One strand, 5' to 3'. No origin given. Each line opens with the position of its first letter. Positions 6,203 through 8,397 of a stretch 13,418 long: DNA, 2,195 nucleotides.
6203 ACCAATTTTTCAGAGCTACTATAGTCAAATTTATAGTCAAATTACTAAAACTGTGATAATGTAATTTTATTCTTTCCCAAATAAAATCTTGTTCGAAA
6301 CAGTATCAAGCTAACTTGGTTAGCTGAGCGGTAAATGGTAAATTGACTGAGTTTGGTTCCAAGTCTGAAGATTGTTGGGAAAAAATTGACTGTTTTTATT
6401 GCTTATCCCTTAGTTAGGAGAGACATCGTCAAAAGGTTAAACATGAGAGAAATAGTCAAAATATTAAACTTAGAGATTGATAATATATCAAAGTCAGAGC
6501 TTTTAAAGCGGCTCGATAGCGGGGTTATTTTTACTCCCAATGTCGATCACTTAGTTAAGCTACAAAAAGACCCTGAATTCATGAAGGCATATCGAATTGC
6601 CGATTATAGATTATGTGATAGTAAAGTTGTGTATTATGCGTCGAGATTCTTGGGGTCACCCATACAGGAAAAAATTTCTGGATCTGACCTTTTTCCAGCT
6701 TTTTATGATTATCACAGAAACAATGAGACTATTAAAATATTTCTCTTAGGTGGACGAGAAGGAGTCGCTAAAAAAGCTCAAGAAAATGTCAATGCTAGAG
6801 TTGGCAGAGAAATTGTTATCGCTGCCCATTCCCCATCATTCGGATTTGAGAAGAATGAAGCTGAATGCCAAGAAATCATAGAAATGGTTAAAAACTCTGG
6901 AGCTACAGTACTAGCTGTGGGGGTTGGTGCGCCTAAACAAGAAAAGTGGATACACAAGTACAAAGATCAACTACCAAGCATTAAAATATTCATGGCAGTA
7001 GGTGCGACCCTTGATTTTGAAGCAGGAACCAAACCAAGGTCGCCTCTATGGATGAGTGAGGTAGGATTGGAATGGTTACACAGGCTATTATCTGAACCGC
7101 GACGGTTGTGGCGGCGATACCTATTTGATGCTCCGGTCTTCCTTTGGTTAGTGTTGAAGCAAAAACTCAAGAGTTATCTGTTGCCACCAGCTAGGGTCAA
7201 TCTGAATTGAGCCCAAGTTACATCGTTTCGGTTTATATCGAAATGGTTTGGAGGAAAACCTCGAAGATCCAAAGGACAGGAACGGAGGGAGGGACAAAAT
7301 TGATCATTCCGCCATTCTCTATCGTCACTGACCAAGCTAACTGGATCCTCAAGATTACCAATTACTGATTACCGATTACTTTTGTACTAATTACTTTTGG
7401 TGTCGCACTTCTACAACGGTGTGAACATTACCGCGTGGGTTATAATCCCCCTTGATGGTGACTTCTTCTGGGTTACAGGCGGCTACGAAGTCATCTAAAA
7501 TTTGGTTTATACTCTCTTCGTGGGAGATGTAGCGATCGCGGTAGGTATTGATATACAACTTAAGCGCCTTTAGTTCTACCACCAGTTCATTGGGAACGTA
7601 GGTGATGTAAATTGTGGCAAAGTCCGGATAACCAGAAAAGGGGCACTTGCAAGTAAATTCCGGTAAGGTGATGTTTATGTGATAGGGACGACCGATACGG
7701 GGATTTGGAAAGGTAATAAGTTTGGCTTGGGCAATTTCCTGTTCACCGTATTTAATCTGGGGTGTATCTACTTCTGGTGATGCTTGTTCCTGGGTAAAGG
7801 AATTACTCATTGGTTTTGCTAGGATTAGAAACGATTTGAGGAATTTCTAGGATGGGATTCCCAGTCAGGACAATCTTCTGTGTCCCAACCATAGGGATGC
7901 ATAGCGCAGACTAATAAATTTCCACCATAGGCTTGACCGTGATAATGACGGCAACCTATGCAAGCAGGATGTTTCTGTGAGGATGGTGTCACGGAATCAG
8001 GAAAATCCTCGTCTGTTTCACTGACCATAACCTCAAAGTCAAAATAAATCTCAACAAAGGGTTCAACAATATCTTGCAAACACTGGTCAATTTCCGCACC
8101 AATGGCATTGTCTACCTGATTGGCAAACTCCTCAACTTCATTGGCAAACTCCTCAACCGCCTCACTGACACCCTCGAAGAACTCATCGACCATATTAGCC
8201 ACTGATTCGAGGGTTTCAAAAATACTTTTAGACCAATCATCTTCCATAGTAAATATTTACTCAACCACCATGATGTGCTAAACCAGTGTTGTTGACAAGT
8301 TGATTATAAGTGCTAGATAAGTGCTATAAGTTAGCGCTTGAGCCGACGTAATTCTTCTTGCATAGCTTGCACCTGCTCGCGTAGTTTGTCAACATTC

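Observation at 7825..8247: Highly acidic protein with a C-terminal Cys/His motif, 14 nt upstream of queF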

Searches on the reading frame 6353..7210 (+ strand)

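Call 3: search_protein_families(library=pfam, proteins=[window:6353-7210:+], max_evalue=1)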
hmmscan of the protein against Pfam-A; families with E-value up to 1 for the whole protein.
window:6353-7210:+ (285 aa): 1 family
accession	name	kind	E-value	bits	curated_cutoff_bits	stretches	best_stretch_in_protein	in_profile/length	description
PF03808.19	Glyco_tran_WecG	-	9.9e-59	198.4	27.4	1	83-256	1-168/168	Glycosyl transferase WecG/TagA/CpsF family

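Call 4: search_protein_families(library=ncbifam, proteins=[window:6353-7210:+], max_evalue=1)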
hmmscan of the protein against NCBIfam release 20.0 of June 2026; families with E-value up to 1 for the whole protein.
window:6353-7210:+ (285 aa): 5 families
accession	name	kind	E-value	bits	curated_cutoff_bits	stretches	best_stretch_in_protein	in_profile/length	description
NF041872.1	EPS_EpsA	equivalog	2.5e-42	145.1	500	1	49-269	39-256/265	exopolysaccharide biosynthesis glycosyltransferase EpsA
TIGR00696.1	wecG_tagA_cpsF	superfamily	7.1e-34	117.1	69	1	83-258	6-175/178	WecB/TagA/CpsF family glycosyltransferase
NF041710.1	UDPacetylman_taseTarA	equivalog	1.3e-28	100.1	350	1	55-273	38-246/247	N-acetylglucosaminyldiphosphoundecaprenol N-acetyl-beta-D-mannosaminyltransferase TarA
NF002980.1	PRK03692.1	equivalog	4.4e-27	95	323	1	53-255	29-225/240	lipopolysaccharide N-acetylmannosaminouronosyltransferase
TIGR02418.1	acolac_catab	equivalog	0.18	10.2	551.1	1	143-218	157-235/539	acetolactate synthase AlsS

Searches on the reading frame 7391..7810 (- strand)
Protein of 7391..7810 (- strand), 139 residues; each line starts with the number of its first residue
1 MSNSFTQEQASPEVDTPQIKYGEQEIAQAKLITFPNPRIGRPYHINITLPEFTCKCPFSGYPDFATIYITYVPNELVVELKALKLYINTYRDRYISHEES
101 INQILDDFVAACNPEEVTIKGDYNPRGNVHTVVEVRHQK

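Call 3: search_protein_families(library=pfam, proteins=[window:7391-7810:-], max_evalue=1)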
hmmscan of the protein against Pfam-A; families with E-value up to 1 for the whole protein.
window:7391-7810:- (139 aa): 3 families
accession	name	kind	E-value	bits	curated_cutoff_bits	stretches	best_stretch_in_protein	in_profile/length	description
PF14489.11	QueF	-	5.2e-34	116.7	27.3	1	62-139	1-78/81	QueF-like protein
PF14819.11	QueF_N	-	0.00022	22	25.6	1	72-119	62-109/111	Nitrile reductase, 7-cyano-7-deazaguanine-reductase N-term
PF01227.27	GTP_cyclohydroI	-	0.011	15.6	27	1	61-119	76-134/179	GTP cyclohydrolase I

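Call 4: search_protein_families(library=ncbifam, proteins=[window:7391-7810:-], max_evalue=1)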
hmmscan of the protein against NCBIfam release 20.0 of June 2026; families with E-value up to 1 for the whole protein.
window:7391-7810:- (139 aa): 5 families
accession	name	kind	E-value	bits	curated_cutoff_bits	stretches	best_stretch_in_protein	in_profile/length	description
TIGR03139.1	QueF-II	equivalog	3.5e-41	139.7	86.9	1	30-138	5-113/115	preQ(1) synthase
TIGR03138.1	QueF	equivalog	3.3e-10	40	293.45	1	54-129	180-253/275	NADPH-dependent 7-cyano-7-deazaguanine reductase QueF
NF006825.1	PRK09347.1-2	subfamily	0.00097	18.7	174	1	51-119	66-134/179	GTP cyclohydrolase I FolE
TIGR00063.1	folE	equivalog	0.0099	15.4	181.6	1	53-119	68-134/180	GTP cyclohydrolase I FolE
NF006826.0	PRK09347.1-3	subfamily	0.034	13.6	162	1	61-120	83-143/189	GTP cyclohydrolase I FolE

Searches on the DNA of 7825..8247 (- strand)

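Call 84: search_rna_families(sources=[L006, L008, L017, L025, L040, L050, L061, L077, L089, L091, L095, L105, L113, L116, L125, L145, L158, L169], threshold=gathering)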
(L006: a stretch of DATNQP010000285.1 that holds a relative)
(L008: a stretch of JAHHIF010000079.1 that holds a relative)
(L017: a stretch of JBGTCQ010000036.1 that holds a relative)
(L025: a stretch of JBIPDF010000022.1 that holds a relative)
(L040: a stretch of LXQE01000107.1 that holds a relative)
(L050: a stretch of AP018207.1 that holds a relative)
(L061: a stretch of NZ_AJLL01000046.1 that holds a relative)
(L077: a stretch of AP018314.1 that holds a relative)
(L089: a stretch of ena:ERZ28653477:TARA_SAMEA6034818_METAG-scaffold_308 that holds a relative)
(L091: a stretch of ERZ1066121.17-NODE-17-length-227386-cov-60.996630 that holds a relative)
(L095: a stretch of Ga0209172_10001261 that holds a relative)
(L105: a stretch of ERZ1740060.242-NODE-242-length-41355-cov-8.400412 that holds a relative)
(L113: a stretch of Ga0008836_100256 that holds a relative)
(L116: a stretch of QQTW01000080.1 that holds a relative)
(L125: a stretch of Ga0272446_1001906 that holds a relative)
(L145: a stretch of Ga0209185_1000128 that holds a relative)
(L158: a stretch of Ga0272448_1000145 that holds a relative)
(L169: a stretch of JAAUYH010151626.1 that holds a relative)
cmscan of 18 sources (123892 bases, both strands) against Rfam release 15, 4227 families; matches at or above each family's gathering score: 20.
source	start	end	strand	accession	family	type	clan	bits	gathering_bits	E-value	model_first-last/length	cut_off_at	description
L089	2398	2494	+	RF00169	Bacteria_small_SRP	Gene;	CL00003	65.8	40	4.8e-12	1-97/97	no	Bacterial small signal recognition particle RNA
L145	1825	1898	-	RF00005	tRNA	Gene; tRNA;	CL00001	64.9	29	1.5e-11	1-71/71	no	tRNA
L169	1901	1997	+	RF00169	Bacteria_small_SRP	Gene;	CL00003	64.9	40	8.6e-12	1-97/97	no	Bacterial small signal recognition particle RNA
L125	1621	1717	+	RF00169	Bacteria_small_SRP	Gene;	CL00003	64.4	40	1.2e-11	1-97/97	no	Bacterial small signal recognition particle RNA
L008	3219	3315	+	RF00169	Bacteria_small_SRP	Gene;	CL00003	64.1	40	1.4e-11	1-97/97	no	Bacterial small signal recognition particle RNA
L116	2165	2261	+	RF00169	Bacteria_small_SRP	Gene;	CL00003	63.2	40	2.6e-11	1-97/97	no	Bacterial small signal recognition particle RNA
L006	3037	3133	+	RF00169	Bacteria_small_SRP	Gene;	CL00003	63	40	3e-11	1-97/97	no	Bacterial small signal recognition particle RNA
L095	1955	2051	+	RF00169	Bacteria_small_SRP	Gene;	CL00003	63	40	2.9e-11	1-97/97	no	Bacterial small signal recognition particle RNA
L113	2076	2172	+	RF00169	Bacteria_small_SRP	Gene;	CL00003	62.9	40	3.1e-11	1-97/97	no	Bacterial small signal recognition particle RNA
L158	1949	2045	+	RF00169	Bacteria_small_SRP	Gene;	CL00003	61.9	40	6e-11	1-97/97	no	Bacterial small signal recognition particle RNA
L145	2122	2218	+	RF00169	Bacteria_small_SRP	Gene;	CL00003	61.1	40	1e-10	1-97/97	no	Bacterial small signal recognition particle RNA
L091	1720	1816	+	RF00169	Bacteria_small_SRP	Gene;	CL00003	60.6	40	1.4e-10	1-97/97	no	Bacterial small signal recognition particle RNA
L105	2004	2100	+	RF00169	Bacteria_small_SRP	Gene;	CL00003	59.9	40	2.1e-10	1-97/97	no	Bacterial small signal recognition particle RNA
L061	3152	3248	+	RF00169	Bacteria_small_SRP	Gene;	CL00003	59.5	40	2.9e-10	1-97/97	no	Bacterial small signal recognition particle RNA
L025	3332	3428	+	RF00169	Bacteria_small_SRP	Gene;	CL00003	59.2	40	3.4e-10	1-97/97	no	Bacterial small signal recognition particle RNA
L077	3321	3417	+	RF00169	Bacteria_small_SRP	Gene;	CL00003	58.5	40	5.4e-10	1-97/97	no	Bacterial small signal recognition particle RNA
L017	3090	3186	+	RF00169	Bacteria_small_SRP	Gene;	CL00003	57.7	40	9e-10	1-97/97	no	Bacterial small signal recognition particle RNA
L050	3305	3401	+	RF00169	Bacteria_small_SRP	Gene;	CL00003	57.7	40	9.3e-10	1-97/97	no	Bacterial small signal recognition particle RNA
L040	3333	3429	+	RF00169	Bacteria_small_SRP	Gene;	CL00003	56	40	2.8e-09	1-97/97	no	Bacterial small signal recognition particle RNA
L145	2005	2079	+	RF01701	Cyano-1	Gene; sRNA;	-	42.2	41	0.0013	1-69/69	no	Cyano-1 RNA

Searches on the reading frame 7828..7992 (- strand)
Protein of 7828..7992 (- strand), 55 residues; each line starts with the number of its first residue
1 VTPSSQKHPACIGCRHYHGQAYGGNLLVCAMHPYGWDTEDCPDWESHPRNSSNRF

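Call 29: search_solved_structures(query=A3, max_evalue=10, show_alignments=5)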
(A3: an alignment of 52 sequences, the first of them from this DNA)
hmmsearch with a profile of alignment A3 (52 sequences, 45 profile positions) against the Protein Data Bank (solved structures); distinct sequences matched with E-value up to 10: 3.
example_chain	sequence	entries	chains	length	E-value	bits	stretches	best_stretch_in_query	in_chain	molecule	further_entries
3nx3_A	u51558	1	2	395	0.47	13.2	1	16-28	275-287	Acetylornithine aminotransferase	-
3chj_A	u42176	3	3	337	0.85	12.4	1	3-23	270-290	Alpha-14 giardin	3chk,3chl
9o8u_C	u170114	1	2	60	0.91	12.3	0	8-15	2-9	1-methyl alkyl succinate synthase subunit MasC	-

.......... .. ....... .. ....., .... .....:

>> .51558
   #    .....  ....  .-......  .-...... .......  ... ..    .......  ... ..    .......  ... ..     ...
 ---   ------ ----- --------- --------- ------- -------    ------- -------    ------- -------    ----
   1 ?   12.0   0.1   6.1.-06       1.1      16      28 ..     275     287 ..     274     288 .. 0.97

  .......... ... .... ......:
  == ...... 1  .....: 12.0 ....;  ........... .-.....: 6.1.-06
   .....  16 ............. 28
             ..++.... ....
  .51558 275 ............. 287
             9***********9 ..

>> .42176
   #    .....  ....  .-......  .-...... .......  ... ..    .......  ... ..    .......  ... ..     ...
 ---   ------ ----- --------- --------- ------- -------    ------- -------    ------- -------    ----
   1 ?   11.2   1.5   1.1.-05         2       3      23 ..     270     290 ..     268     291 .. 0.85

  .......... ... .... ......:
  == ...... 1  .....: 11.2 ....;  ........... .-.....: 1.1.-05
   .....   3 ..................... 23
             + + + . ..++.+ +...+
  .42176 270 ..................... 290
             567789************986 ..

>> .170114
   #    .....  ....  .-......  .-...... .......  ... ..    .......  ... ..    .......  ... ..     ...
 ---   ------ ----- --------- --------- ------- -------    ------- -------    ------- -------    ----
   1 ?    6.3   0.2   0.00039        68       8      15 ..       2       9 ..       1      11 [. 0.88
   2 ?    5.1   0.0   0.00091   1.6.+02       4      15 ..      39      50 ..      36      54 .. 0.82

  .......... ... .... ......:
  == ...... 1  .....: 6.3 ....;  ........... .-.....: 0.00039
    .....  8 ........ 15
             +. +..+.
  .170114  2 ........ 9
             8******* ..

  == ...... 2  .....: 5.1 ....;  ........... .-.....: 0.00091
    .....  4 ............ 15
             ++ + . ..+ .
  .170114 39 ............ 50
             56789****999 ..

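Call 30: search_protein_families(library=pfam, alignment_id=A3, max_evalue=10)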
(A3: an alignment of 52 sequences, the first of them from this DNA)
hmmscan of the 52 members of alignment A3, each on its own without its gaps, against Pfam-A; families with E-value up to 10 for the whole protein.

A. member 1, seq(45 aa): 0 families

B. families by the number of members that match (of 52 scanned): 8 families
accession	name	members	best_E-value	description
PF11261.13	IRF-2BP1_2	5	0.0087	Interferon regulatory factor 2-binding protein zinc finger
PF20065.4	DUF6464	5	0.046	Family of unknown function (DUF6464)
PF21872.3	SAM_5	2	0.035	SAM domain-like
PF09699.15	Paired_CXXCH_1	1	0.017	Doubled CXXCH motif (Paired_CXXCH_1)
PF23145.1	Zf_2nd_IFT121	1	0.068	IFT121, second zinc finger domain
PF10467.15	Inhibitor_I48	1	0.15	Peptidase inhibitor clitocypin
PF05630.16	NPP1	1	0.2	Necrosis inducing protein (NPP1)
PF16819.11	DUF5074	1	0.23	Domain of unknown function (DUF5074)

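Call 31: predict_structure(alignment_id=A2)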
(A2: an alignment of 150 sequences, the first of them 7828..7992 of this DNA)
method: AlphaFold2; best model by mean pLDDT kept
length: 55 residues; sequences in the alignment: 150
mean_pLDDT: 65.7   pTM: 0.36
mean pLDDT of the five models: 65.7, 60.4, 58.1, 51.6, 51.0
residues with pLDDT >= 90: 0; 70-90: 21; 50-70: 32; < 50: 2
segments of 3 or more residues with pLDDT < 50: none
pLDDT, mean of each block of 10 residues (from residue 1): 60 71 70 71 62 54
secondary structure, 60 per line:
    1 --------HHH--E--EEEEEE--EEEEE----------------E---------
elements in order: E17-22 E25-29

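Call 36: fold_search(model_id=the predicted structure, library=pdb)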
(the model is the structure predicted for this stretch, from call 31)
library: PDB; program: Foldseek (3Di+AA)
matches with E <= 10: 1; with E <= 0.001: 0
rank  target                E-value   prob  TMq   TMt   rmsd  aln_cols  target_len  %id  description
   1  5a0z_B                9.6e+00  0.00  0.16  0.02   6.5        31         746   22  STRUCTURE OF CUTC CHOLINE LYASE CHOLINE FREE FORM FROM KLEBSIELLA PNEUMONIAE (released 2015-07-29)
